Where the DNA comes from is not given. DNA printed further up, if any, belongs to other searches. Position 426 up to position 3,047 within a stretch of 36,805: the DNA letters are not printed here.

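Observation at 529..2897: AT-rich, horizontally acquired TPR plus metallo-beta-lactamase-fold gene with its own promoter, inserted next to acnB: a candidate single-gene defence or effector module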

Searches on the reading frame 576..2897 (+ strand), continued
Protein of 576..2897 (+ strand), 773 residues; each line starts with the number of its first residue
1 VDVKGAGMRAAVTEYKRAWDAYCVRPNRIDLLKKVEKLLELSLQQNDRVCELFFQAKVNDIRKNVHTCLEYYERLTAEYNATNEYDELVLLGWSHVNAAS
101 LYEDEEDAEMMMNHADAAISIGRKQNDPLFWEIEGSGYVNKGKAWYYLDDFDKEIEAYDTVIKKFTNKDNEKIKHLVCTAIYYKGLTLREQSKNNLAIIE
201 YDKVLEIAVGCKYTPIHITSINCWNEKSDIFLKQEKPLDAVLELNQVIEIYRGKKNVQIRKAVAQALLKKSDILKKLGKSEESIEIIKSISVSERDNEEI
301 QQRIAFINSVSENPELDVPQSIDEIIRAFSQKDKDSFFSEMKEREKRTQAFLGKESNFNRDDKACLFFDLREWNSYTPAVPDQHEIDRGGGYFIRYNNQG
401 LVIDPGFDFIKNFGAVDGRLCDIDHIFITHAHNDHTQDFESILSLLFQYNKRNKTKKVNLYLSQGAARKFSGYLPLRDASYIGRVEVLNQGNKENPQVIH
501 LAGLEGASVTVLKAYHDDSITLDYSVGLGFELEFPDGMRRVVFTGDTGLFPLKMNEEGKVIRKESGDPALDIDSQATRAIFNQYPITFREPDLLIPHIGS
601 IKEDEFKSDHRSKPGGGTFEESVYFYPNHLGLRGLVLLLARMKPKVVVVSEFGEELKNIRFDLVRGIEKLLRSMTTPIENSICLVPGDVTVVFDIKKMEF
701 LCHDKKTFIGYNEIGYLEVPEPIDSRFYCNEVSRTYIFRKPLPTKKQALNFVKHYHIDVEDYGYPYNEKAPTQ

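Call 27: find_encoding_contigs(protein=P0001, flank=10000, max_places=4)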
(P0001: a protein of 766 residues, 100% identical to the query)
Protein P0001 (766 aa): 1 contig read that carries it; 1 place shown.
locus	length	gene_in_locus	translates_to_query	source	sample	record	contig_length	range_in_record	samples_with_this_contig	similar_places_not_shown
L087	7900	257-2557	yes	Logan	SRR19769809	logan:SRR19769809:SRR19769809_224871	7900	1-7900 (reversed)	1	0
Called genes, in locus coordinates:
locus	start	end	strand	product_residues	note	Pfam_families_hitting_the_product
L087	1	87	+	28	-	?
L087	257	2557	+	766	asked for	PF23023:Anti-Pycsar_Apyc1, PF00753:Lactamase_B, PF12706:Lactamase_B_2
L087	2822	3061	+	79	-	PF13711:DUF4160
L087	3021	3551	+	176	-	PF10387:DUF2442, PF20008:DUF6429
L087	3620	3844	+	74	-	-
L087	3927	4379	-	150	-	PF00072:Response_reg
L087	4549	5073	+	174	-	PF12867:DinB_2 (weak)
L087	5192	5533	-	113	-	PF13744:HTH_37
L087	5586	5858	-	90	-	PF05973:Gp49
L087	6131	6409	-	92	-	PF04457:MJ1316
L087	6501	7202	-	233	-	-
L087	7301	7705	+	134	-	-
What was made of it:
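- Tried and rejected: The window's own genome is not among the species representatives, and only a Logan contig of run SRR19769809 carries the identical gene (call 27).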

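Call 29: search_solved_structures(query=A1, max_evalue=0.01, show_alignments=4)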
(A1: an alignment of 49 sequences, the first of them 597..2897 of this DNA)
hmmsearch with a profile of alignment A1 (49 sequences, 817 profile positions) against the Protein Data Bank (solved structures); distinct sequences matched with E-value up to 0.01: 245 (the best 60 are shown).
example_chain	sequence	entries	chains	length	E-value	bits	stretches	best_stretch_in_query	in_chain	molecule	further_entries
9qhb_A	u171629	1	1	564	1.3e-87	298.3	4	102-297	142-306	Engineered tetratricopeptide repeat protein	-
8bu0_A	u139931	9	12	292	1.8e-45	158.9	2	102-297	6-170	Consensus tetratricopeptide repeat protein | Crystal structure of an 8-repeat consensus TPR superhelix with Zinc. | Monomer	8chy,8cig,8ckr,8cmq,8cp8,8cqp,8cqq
9qhc_A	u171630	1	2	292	2e-41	145.6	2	102-297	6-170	Engineered tetratricopeptide repeat protein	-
7y4i_A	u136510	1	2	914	9.7e-32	113.5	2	102-362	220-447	Probable UDP-N-acetylglucosamine--peptide N-acetylglucosaminyltransferase SPINDLY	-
8dtf_A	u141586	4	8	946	1.3e-31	113.1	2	102-362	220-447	Probable UDP-N-acetylglucosamine--peptide N-acetylglucosaminyltransferase SPINDLY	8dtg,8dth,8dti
7ntf_A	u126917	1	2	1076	1.7e-24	89.5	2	56-298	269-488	Isoform 1 of UDP-N-acetylglucosamine--peptide N-acetylglucosaminyltransferase 110 kDa subu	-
7yeh_B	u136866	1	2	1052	2.3e-24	89.1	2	60-298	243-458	UDP-N-acetylglucosamine--peptide N-acetylglucosaminyltransferase 110 kDa subunit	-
7yea_A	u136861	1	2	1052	3.1e-24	88.7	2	60-298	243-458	UDP-N-acetylglucosamine--peptide N-acetylglucosaminyltransferase 110 kDa subunit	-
8ch0_A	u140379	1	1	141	2.4e-21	79.1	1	102-254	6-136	Consensus tetratricopeptide repeat protein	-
2fo7_A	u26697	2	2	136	3.5e-21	78.6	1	103-254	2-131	SYNTHETIC CONSENSUS TPR PROTEIN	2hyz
7obi_A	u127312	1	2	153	1.8e-20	76.3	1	103-283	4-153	CTPR-rv4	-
1w3b_A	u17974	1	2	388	2.3e-19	72.6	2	53-338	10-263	UDP-N-ACETYLGLUCOSAMINE--PEPTIDE N-ACETYLGLUCOSAMINYLTRANSFERASE 110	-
6eou_A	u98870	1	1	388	2.5e-19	72.5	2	53-335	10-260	UDP-N-acetylglucosamine--peptide N-acetylglucosaminyltransferase 110 kDa subunit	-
9gzg_A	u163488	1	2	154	1.4e-16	63.4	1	103-270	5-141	Engineered CTPR protein with glutamic acids for conductivity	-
9pkq_A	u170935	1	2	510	3.8e-16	61.9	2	37-359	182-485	Mitochondrial import receptor subunit TOM70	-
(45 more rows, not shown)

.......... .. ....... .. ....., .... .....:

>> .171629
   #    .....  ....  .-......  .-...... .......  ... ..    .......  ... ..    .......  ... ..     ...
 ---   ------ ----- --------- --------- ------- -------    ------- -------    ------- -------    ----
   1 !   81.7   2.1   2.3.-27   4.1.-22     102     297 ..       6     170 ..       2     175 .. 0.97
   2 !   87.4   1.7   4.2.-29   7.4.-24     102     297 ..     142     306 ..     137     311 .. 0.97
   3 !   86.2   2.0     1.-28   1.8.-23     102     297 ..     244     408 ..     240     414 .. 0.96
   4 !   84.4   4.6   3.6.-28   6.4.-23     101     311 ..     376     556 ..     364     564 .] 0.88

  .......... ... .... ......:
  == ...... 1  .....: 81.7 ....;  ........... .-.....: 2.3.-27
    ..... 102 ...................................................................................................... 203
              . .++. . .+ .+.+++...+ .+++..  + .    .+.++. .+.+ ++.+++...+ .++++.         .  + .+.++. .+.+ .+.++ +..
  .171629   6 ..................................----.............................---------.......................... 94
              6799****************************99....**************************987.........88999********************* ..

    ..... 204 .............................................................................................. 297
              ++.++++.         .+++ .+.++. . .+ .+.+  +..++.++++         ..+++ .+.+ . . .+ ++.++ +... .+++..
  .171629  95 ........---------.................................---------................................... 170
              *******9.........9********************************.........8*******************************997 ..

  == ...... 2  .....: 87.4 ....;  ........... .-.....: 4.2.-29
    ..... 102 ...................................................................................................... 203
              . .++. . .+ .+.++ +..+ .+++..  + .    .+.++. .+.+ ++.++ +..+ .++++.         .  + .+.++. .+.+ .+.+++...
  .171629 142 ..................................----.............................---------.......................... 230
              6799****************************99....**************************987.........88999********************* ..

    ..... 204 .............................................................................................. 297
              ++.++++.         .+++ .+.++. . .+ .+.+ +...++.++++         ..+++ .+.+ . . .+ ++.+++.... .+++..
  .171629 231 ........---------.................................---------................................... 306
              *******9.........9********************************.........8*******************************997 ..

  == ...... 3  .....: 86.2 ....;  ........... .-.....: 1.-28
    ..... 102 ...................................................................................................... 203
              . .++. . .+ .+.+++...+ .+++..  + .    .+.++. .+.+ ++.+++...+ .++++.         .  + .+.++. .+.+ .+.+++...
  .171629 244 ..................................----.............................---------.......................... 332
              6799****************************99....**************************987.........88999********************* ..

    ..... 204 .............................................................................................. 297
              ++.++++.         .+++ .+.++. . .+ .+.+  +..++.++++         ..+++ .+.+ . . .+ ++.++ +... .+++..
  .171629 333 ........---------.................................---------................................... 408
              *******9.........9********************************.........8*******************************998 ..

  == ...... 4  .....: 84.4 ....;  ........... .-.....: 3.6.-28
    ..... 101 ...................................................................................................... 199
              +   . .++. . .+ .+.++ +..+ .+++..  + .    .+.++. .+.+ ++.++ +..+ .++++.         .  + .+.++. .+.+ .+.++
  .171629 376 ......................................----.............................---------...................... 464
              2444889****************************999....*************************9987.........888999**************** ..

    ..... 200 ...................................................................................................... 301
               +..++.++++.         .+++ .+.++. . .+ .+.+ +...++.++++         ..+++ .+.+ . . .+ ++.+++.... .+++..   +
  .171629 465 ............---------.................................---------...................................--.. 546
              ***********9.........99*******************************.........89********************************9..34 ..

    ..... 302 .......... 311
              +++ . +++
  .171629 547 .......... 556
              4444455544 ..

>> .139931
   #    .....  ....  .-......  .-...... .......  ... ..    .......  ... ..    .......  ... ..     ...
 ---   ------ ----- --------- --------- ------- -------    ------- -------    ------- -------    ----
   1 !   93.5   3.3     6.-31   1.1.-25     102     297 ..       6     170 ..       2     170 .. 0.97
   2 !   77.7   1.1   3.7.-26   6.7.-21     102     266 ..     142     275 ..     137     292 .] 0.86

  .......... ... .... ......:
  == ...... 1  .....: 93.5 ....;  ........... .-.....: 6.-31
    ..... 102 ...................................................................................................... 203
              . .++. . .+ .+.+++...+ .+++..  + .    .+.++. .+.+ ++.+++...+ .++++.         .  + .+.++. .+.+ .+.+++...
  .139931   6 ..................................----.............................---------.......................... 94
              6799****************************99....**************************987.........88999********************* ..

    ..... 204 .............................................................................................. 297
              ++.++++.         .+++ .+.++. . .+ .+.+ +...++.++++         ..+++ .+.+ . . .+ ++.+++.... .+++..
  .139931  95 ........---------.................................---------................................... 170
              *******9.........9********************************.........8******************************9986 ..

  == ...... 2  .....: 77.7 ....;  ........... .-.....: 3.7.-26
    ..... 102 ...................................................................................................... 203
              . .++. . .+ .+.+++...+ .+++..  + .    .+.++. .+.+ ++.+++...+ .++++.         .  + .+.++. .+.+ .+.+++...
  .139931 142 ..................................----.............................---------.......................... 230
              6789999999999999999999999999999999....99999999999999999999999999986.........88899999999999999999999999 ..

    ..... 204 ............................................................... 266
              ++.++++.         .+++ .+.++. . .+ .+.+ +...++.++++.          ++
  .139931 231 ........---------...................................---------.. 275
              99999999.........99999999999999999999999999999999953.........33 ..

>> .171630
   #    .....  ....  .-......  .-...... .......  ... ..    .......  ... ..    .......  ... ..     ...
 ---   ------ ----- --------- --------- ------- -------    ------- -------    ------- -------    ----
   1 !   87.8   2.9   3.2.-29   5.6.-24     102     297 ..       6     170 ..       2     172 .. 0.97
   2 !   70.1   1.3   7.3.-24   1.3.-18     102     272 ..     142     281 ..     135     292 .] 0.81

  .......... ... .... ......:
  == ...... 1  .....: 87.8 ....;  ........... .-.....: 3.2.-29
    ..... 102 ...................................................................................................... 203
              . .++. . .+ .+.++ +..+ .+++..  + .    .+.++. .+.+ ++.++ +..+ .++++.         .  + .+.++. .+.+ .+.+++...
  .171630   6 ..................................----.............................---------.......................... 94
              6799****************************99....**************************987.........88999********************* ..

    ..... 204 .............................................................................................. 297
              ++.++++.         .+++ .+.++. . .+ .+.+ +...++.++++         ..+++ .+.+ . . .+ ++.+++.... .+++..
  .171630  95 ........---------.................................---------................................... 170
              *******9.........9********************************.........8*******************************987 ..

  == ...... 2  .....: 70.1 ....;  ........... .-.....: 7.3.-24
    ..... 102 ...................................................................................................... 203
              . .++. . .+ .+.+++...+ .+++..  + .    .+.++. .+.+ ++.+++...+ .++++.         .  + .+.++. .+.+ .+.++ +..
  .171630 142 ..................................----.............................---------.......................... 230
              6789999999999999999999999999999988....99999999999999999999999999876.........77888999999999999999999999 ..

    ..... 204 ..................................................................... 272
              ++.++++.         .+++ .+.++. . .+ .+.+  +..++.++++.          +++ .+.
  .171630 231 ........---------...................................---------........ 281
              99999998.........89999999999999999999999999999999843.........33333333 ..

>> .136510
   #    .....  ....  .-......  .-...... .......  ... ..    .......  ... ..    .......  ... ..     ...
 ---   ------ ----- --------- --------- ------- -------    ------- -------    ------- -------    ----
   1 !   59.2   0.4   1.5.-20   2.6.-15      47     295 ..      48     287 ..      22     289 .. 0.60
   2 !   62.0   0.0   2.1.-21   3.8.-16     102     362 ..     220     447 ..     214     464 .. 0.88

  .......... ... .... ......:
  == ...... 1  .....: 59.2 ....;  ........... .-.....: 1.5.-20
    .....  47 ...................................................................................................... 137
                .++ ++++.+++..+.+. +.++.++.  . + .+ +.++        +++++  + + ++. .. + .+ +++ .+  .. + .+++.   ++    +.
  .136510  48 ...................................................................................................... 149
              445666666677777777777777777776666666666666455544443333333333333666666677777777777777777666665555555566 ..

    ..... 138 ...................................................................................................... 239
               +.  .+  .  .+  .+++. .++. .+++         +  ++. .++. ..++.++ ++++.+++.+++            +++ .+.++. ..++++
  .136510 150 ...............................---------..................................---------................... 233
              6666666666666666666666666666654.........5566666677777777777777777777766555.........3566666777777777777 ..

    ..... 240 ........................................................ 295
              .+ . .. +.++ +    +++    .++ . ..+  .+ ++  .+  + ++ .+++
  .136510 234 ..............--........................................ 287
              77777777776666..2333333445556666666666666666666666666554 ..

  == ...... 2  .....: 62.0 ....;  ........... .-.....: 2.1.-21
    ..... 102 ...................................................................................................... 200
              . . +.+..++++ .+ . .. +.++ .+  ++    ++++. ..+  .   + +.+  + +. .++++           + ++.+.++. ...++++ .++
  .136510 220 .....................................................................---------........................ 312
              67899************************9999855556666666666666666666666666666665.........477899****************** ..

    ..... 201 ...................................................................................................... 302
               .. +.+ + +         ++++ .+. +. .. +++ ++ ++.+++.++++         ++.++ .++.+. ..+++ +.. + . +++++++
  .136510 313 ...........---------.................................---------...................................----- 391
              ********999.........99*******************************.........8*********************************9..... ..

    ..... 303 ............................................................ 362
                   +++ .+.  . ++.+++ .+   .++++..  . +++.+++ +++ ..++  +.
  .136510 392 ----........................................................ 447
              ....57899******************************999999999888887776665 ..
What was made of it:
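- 597..1628 (+): N-terminal TPR-like alpha-solenoid (aa 1-344, 17 helices); fast-evolving. The family profile matches consensus TPR at E=1e-87 (call 29).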

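Call 33: search_dna_similar(query=window:597-2894:+, collection=phages, mode=protein, max_evalue=0.001)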
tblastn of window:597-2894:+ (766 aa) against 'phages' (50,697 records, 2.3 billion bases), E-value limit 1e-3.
No match.

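Call 34: search_dna_similar(query=window:597-2894:+, collection=plasmids, mode=protein, max_evalue=0.001)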
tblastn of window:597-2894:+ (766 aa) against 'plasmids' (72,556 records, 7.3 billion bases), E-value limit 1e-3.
No match.
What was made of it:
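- Tried and rejected: Phage or plasmid origin. tblastn against 50,697 phage and 72,556 plasmid records found nothing (calls 33, 34).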

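Call 35: find_encoding_contigs(protein=P0096, flank=6000, max_places=2)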
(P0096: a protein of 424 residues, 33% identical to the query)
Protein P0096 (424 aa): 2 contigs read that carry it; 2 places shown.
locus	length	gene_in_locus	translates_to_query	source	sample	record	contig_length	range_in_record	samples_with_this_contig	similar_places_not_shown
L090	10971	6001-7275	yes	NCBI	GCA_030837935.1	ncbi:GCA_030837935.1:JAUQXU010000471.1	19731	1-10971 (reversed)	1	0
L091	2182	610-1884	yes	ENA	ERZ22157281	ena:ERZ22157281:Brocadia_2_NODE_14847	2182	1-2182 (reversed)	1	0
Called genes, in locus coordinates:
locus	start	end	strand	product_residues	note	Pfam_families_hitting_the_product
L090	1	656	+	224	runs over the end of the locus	PF05991:NYN_YacP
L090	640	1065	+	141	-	PF04892:VanZ-LLP1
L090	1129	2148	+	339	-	-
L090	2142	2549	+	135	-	-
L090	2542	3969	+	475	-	PF00270:DEAD, PF04851:ResIII (faint), PF00176:SNF2-rel_dom, PF00271:Helicase_C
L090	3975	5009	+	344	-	-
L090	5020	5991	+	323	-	PF14072:DndB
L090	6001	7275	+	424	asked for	PF00753:Lactamase_B, PF23023:Anti-Pycsar_Apyc1, PF12706:Lactamase_B_2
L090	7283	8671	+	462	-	PF04055:Radical_SAM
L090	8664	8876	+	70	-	PF04255:DUF433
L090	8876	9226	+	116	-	PF18478:PIN_10 (weak), PF18480:DUF5615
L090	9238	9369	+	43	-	-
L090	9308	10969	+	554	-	?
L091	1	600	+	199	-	?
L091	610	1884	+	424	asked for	PF00753:Lactamase_B, PF23023:Anti-Pycsar_Apyc1, PF12706:Lactamase_B_2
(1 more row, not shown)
